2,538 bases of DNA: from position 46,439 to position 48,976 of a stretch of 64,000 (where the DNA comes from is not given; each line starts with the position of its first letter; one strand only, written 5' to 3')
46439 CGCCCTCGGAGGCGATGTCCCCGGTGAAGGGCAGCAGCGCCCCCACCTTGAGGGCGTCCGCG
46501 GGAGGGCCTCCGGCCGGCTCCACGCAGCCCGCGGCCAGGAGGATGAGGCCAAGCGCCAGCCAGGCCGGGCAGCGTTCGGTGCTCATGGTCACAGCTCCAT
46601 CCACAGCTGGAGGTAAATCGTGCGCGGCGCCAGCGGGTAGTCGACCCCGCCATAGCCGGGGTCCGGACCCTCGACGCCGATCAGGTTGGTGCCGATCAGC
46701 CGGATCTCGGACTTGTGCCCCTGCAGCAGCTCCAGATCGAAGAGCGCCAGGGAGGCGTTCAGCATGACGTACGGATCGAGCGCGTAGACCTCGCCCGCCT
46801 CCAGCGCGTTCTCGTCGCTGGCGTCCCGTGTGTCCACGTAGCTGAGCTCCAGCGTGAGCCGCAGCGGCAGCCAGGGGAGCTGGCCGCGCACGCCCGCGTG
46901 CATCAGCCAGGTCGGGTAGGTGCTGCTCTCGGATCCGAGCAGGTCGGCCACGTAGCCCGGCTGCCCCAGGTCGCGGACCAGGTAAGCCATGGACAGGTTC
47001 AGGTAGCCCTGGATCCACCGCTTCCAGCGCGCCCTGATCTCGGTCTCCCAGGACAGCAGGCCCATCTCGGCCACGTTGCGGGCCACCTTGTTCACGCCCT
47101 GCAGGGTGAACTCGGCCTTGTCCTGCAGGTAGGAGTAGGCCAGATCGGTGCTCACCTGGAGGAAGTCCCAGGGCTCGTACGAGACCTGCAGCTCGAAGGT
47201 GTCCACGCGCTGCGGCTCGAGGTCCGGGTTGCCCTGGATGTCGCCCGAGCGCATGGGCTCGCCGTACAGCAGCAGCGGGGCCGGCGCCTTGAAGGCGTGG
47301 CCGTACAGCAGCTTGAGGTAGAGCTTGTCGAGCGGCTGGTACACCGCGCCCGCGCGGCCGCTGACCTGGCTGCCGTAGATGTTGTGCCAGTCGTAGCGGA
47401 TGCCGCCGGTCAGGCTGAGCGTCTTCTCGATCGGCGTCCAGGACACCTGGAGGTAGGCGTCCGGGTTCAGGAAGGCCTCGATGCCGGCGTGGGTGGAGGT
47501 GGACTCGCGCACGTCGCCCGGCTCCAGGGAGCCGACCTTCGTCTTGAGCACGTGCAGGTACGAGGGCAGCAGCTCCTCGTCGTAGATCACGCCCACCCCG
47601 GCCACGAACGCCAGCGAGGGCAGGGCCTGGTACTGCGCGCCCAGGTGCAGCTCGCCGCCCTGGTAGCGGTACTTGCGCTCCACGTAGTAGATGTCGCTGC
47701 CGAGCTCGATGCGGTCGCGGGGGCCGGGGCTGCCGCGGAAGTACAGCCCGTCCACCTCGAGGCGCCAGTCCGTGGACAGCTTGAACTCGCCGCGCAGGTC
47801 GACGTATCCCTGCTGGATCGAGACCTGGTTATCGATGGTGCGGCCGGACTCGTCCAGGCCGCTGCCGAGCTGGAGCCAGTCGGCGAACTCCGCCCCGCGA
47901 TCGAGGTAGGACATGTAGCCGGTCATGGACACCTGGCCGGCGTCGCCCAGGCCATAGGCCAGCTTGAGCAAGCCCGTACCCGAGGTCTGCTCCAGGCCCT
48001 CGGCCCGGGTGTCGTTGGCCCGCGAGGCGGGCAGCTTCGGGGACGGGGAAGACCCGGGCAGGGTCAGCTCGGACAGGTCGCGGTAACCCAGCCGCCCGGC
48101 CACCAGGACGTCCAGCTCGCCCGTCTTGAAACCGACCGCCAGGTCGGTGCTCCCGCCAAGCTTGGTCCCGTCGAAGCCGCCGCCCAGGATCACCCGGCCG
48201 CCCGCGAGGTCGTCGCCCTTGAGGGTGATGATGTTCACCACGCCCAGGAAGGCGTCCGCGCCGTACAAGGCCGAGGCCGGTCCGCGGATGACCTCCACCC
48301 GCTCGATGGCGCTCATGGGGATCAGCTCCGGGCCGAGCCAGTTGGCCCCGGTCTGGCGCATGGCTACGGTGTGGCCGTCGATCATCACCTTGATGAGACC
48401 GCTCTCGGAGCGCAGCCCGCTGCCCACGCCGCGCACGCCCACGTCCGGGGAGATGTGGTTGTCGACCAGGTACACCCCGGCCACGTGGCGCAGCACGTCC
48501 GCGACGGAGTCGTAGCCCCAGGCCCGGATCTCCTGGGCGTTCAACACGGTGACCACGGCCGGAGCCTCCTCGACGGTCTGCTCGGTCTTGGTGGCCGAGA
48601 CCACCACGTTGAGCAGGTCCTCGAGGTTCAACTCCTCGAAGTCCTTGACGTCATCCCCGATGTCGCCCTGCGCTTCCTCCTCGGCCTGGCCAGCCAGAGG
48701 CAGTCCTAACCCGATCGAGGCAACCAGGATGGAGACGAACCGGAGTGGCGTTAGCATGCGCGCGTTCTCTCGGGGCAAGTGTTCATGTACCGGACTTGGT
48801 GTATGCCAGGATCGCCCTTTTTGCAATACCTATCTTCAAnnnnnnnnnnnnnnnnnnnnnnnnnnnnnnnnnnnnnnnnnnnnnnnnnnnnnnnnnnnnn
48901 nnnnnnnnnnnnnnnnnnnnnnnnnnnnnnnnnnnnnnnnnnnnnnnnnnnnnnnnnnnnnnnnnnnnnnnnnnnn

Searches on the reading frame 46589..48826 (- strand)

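Call 14: search_protein_families(library=pfam, proteins=[window:46589-48826:-], max_evalue=0.01)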
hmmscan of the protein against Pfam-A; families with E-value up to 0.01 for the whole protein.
window:46589-48826:- (745 aa): 3 families
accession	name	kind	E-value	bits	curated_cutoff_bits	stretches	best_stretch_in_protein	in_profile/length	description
PF00593.30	TonB_dep_Rec_b-barrel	-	8.2e-27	95.6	27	1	325-694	49-420/436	TonB dependent receptor-like, beta-barrel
PF07715.20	Plug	-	1.2e-19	71.2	23.9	1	85-196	2-107/107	TonB-dependent Receptor Plug Domain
PF14905.12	OMP_b-brl_3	-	2.6e-06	27.2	27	1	531-617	208-296/408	Outer membrane protein beta-barrel family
